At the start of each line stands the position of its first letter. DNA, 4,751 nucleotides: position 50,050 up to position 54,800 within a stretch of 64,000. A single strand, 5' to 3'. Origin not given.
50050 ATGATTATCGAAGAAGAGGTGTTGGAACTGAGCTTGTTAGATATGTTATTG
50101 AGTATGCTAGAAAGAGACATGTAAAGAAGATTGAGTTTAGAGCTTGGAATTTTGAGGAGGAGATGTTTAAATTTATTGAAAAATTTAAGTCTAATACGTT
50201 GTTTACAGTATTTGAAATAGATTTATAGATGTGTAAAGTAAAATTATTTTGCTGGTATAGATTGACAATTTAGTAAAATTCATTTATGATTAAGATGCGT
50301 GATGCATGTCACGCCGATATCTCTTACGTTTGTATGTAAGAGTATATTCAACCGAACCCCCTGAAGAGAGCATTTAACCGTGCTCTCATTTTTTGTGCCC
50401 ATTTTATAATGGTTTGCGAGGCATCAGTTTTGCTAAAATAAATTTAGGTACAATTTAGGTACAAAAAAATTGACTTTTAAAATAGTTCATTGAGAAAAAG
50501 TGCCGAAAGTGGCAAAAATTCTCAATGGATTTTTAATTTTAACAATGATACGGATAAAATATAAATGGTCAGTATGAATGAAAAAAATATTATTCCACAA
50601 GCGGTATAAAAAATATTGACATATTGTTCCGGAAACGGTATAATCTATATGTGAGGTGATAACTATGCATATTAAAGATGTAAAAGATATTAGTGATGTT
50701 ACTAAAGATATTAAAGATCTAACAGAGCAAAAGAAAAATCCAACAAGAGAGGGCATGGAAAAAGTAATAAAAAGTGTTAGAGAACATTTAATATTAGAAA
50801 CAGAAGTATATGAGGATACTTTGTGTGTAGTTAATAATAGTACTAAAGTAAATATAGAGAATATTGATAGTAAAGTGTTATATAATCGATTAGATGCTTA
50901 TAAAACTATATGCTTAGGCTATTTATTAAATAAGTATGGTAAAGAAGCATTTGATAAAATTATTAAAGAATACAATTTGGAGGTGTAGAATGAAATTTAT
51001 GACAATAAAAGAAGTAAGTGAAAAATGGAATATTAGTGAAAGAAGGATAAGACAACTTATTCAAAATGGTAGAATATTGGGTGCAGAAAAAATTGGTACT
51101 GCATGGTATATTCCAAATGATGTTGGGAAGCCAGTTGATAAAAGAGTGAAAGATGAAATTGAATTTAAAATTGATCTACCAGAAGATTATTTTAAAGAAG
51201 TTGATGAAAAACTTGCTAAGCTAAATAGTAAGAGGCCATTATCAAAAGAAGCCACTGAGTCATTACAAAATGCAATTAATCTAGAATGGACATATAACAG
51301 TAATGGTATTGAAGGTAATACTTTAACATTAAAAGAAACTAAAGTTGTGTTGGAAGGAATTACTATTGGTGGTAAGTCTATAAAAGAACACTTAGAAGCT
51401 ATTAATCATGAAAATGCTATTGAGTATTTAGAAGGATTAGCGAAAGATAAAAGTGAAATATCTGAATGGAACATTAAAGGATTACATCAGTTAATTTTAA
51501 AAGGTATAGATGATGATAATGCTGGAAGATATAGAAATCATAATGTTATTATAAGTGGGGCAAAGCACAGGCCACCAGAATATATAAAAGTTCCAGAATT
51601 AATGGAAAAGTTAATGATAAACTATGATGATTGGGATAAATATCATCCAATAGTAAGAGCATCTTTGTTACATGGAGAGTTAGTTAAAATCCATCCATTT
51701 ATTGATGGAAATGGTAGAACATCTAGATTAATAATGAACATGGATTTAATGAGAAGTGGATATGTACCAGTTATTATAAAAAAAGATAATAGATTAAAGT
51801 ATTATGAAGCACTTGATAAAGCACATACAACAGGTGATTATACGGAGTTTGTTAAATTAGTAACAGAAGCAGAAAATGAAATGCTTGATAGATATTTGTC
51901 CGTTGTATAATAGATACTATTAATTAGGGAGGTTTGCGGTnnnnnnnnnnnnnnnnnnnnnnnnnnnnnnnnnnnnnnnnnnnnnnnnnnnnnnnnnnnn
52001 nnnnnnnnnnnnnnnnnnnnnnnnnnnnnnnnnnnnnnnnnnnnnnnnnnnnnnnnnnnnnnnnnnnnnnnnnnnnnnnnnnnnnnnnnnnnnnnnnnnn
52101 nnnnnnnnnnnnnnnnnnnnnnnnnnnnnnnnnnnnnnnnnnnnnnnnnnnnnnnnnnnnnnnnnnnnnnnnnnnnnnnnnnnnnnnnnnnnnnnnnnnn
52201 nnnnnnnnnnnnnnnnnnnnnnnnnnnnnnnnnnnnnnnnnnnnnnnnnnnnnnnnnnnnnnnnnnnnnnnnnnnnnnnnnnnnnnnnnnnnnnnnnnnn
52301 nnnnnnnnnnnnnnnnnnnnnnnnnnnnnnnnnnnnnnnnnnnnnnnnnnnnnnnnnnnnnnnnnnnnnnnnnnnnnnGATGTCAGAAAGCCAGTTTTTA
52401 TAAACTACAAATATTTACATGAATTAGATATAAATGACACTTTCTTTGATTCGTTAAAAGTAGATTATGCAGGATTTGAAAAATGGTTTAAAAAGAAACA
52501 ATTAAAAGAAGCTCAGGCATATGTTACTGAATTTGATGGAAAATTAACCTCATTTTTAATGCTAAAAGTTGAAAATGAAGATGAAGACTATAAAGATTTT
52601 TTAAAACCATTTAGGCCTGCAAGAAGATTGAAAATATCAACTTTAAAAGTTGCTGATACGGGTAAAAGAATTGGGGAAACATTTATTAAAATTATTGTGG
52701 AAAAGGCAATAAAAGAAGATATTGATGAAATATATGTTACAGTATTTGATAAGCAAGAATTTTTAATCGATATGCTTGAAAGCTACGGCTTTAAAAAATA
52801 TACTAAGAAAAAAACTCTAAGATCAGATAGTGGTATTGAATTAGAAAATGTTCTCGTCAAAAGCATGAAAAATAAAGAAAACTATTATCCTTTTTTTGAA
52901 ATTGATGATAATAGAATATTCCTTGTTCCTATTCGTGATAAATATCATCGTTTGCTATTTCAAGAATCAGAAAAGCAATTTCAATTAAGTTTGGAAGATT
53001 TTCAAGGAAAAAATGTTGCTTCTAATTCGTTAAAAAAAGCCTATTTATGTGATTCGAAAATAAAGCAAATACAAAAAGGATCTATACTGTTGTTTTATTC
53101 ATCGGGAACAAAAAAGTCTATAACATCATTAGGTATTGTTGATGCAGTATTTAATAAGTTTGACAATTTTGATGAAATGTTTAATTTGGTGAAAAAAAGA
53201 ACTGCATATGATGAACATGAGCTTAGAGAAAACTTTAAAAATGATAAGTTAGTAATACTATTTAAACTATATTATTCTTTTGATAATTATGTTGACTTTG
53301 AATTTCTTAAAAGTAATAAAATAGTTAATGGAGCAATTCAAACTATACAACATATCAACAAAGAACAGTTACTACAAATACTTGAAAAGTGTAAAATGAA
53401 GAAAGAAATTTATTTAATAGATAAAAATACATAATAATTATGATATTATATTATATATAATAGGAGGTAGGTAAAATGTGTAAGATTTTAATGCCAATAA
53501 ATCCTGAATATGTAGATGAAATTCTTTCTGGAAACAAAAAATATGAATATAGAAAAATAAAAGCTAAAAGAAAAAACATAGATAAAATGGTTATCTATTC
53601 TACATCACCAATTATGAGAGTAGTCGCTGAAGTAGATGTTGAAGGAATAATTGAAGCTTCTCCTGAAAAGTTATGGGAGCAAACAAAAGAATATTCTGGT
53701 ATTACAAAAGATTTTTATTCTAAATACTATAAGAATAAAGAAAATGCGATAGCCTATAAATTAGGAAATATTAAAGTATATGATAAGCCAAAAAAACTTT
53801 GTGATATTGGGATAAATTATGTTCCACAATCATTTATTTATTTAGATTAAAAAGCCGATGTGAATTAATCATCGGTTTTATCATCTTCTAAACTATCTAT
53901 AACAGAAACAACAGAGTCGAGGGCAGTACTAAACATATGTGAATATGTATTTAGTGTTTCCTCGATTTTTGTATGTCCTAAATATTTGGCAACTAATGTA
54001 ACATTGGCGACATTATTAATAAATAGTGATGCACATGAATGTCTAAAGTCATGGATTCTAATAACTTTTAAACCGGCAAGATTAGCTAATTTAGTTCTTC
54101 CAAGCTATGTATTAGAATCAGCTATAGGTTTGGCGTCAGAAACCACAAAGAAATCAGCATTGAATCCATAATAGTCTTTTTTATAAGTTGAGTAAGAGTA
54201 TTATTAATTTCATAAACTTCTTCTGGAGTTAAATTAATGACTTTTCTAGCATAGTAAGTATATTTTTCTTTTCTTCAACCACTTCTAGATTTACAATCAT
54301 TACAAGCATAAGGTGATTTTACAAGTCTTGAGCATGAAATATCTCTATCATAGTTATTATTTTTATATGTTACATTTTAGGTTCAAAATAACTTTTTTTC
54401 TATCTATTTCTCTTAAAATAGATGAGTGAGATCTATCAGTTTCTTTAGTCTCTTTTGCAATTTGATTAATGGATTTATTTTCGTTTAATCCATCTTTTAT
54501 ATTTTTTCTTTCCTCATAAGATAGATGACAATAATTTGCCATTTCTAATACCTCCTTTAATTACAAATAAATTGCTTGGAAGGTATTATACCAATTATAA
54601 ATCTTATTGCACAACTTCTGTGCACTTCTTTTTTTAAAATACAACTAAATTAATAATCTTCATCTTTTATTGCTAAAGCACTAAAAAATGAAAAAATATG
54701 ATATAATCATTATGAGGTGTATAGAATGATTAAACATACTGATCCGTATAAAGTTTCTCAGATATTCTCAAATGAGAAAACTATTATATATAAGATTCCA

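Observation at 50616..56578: Decayed mobile-element-borne defense island: Fic, PIN-GNAT-PUA, ASCH, integrase and IS30 remnants, GmrSD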

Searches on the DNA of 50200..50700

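Call 27: search_rna_families(source=window, start=50200, end=50700, threshold=evalue, max_evalue=10, show_alignments=2)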
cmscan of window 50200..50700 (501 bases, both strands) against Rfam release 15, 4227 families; matches with E-value up to 10: 4.
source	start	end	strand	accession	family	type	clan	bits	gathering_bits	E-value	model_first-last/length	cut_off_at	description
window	50460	50541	+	RF00238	ctRNA_pND324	Gene; antisense;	-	18.1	45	6.1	1-86/86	no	ctRNA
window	50428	50533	+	RF01819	RsaD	Gene; sRNA;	-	15.9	50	2.4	1-189/189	no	RNA Staph. aureus D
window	50542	50586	+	RF02842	RefA1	Gene; sRNA;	-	15.8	94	0.57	1-222/222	no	Enterococcus sRNA A1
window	50389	50420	+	RF01324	CRISPR-DR11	Gene; CRISPR;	-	15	45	6.7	1-36/36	no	CRISPR RNA direct repeat element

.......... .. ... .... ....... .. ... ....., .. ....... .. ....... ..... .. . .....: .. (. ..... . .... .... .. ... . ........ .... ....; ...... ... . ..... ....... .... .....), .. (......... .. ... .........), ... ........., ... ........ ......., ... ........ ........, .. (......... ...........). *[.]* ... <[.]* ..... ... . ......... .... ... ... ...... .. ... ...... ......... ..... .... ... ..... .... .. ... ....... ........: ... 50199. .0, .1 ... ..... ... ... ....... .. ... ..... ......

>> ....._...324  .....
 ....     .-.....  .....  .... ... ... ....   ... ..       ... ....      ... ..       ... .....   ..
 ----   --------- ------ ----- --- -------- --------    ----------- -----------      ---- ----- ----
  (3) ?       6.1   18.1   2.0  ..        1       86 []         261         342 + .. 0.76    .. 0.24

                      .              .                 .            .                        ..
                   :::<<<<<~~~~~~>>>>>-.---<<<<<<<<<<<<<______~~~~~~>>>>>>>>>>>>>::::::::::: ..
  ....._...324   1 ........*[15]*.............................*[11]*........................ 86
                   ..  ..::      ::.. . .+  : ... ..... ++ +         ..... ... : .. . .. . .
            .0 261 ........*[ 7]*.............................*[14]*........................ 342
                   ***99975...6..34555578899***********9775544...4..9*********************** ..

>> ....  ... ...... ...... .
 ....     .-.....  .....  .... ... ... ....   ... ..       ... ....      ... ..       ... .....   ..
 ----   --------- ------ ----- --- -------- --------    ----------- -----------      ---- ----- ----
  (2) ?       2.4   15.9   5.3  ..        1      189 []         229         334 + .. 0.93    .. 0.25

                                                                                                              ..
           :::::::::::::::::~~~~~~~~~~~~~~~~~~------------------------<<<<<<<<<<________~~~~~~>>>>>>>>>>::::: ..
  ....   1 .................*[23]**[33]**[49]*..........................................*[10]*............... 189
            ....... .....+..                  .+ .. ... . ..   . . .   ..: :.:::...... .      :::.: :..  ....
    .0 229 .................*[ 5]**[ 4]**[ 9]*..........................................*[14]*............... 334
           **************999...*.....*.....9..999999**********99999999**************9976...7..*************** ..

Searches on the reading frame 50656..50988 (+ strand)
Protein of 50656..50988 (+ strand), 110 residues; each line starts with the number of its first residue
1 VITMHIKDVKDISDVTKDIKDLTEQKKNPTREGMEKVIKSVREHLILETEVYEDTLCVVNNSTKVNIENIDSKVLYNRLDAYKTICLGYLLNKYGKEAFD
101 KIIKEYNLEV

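Call 3: search_protein_families(library=pfam, proteins=[window:50656-50988:+], max_evalue=0.01)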
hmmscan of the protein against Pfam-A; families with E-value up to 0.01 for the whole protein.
window:50656-50988:+ (110 aa): 0 families

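Call 4: search_protein_families(library=padloc, proteins=[window:50656-50988:+], max_evalue=0.01)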
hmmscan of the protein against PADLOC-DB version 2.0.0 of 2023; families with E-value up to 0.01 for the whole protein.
window:50656-50988:+ (110 aa): 0 families

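Call 51: search_protein_families(library=ncbifam, proteins=[window:50656-50988:+], max_evalue=0.001)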
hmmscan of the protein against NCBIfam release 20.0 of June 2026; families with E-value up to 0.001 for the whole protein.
window:50656-50988:+ (110 aa): 0 families

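Call 76: search_protein_families(library=phrogs, proteins=[window:50656-50988:+], max_evalue=0.001)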
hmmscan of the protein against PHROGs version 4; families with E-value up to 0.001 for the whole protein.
window:50656-50988:+ (110 aa): 0 families
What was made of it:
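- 50665..50988 (+): Small ORF (107 aa), unknown function, dispensable accessory. No family hit (calls 3, 4, 51, 76).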

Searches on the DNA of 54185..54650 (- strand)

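Call 78: search_dna_similar(query=window:54185-54650:-, collection=plasmids, mode=distant, max_rows=8)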
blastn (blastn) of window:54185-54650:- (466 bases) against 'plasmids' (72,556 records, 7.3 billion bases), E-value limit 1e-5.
No match.
